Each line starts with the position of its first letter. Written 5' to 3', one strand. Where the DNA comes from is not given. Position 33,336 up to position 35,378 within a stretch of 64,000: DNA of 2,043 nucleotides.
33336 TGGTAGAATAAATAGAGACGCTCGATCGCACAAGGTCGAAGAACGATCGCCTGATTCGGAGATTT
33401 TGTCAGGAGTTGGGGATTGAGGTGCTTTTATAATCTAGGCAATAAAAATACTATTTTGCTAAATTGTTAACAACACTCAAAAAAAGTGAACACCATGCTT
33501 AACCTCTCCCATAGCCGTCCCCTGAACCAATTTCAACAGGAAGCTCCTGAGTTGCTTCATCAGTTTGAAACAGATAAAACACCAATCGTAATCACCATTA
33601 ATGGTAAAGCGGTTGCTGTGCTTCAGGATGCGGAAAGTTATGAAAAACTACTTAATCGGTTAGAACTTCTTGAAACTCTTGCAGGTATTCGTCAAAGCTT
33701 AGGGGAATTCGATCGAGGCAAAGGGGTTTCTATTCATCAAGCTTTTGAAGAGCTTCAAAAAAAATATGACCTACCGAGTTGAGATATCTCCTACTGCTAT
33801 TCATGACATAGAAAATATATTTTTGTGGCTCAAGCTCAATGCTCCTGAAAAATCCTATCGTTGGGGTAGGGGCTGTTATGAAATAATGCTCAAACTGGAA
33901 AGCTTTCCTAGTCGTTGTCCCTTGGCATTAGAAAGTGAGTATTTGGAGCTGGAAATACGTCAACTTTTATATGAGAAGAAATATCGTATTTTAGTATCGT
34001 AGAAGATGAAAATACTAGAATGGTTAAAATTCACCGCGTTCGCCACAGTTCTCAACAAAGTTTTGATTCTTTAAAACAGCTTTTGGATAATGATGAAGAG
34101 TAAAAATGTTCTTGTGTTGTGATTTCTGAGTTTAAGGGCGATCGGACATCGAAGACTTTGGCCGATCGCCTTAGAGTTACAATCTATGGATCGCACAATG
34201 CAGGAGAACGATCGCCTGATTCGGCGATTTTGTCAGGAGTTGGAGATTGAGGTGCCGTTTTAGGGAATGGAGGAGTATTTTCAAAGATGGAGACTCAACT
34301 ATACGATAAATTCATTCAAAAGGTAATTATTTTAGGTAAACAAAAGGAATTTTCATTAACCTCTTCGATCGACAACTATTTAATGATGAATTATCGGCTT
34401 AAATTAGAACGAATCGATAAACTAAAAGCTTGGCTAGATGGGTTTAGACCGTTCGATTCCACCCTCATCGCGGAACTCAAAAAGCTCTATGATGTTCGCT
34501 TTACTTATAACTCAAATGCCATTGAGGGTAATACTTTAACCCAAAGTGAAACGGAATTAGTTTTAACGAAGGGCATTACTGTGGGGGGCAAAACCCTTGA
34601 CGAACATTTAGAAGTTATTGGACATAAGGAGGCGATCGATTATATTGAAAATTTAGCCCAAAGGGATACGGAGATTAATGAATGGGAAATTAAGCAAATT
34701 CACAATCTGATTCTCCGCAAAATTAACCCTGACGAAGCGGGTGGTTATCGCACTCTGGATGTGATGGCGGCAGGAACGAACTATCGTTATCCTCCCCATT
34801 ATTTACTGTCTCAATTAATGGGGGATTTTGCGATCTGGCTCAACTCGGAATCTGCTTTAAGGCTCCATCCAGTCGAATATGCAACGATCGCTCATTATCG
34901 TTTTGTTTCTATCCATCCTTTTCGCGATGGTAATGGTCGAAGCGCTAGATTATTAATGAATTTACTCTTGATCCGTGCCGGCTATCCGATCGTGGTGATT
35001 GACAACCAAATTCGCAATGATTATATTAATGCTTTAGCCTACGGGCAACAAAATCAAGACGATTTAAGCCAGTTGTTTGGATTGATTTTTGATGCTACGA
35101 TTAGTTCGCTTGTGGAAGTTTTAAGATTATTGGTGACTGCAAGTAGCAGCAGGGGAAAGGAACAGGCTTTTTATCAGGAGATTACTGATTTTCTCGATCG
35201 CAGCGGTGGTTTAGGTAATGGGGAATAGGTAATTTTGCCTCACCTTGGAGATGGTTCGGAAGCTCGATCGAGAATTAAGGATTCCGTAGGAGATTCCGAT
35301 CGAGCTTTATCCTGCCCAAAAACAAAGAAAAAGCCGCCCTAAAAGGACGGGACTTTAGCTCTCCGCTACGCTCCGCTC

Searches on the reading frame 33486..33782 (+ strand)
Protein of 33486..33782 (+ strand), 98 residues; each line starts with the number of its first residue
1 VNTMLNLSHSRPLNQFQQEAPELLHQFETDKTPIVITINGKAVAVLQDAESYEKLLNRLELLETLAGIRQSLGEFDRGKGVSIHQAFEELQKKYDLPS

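Call 4: search_protein_families(library=pfam, proteins=[window:33486-33782:+], max_evalue=0.01)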
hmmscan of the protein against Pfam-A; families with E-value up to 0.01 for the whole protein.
window:33486-33782:+ (98 aa): 2 families
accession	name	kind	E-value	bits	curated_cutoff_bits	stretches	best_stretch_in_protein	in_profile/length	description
PF02604.26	PhdYeFM_antitox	-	9.1e-12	45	29.8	1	9-66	2-59/74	Antitoxin Phd_YefM, type II toxin-antitoxin system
PF18506.7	RelB-like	-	0.0051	17.1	27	1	34-63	6-32/62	RelB Antitoxin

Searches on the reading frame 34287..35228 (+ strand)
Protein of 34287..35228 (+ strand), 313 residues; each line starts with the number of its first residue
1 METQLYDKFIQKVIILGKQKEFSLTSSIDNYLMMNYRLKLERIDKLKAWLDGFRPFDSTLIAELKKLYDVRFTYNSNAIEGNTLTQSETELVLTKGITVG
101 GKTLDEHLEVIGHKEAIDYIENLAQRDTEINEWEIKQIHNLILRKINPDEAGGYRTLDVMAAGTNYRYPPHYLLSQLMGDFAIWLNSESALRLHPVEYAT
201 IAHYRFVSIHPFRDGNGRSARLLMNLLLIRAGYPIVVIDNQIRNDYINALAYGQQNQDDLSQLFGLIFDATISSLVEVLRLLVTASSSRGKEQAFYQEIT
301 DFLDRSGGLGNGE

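Call 4: search_protein_families(library=pfam, proteins=[window:34287-35228:+], max_evalue=0.01)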
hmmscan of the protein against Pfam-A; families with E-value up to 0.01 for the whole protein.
window:34287-35228:+ (313 aa): 1 family
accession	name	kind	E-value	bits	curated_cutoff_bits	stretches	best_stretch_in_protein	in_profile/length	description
PF02661.23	Fic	-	1.4e-20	74.4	24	1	130-228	2-93/93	Fic/DOC family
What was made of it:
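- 34287..35228 (+): Fic-domain protein at the right edge of the low-GC island. It is context. Pfam Fic E 1.4e-20 (call 4).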

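Call 23: search_protein_families(library=padloc, proteins=[window:34287-35228:+], max_evalue=0.01)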
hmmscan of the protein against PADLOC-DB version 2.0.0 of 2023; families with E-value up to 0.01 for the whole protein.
window:34287-35228:+ (313 aa): 9 families
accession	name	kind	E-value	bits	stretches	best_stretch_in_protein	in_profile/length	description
PDLC04840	PDC-S04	-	5.1e-31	106.2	1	70-264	13-208/227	-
PDLC03963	SoFic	-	1.9e-28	97.9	1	74-281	62-270/361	-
PDLC04836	PDC-S04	-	5.3e-27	92.6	1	66-265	23-224/244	-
PDLC04837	PDC-S04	-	2.3e-25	87.2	1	68-263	25-216/234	-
PDLC04839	PDC-S04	-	1.3e-20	72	1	74-263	4-197/205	-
PDLC04966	PDC-S24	-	5.6e-13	46.6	1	127-233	229-341/497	-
PDLC04838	PDC-S04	-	6.7e-13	46.9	1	127-265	60-199/209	-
PDLC04842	PDC-S04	-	7.7e-08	30.3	1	105-264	16-166/202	-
PDLC04841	PDC-S04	-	1.5e-06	26.1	1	208-264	208-264/292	-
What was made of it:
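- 34287..35228 (+): PADLOC SoFic and PDC-S04 models match (call 23).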
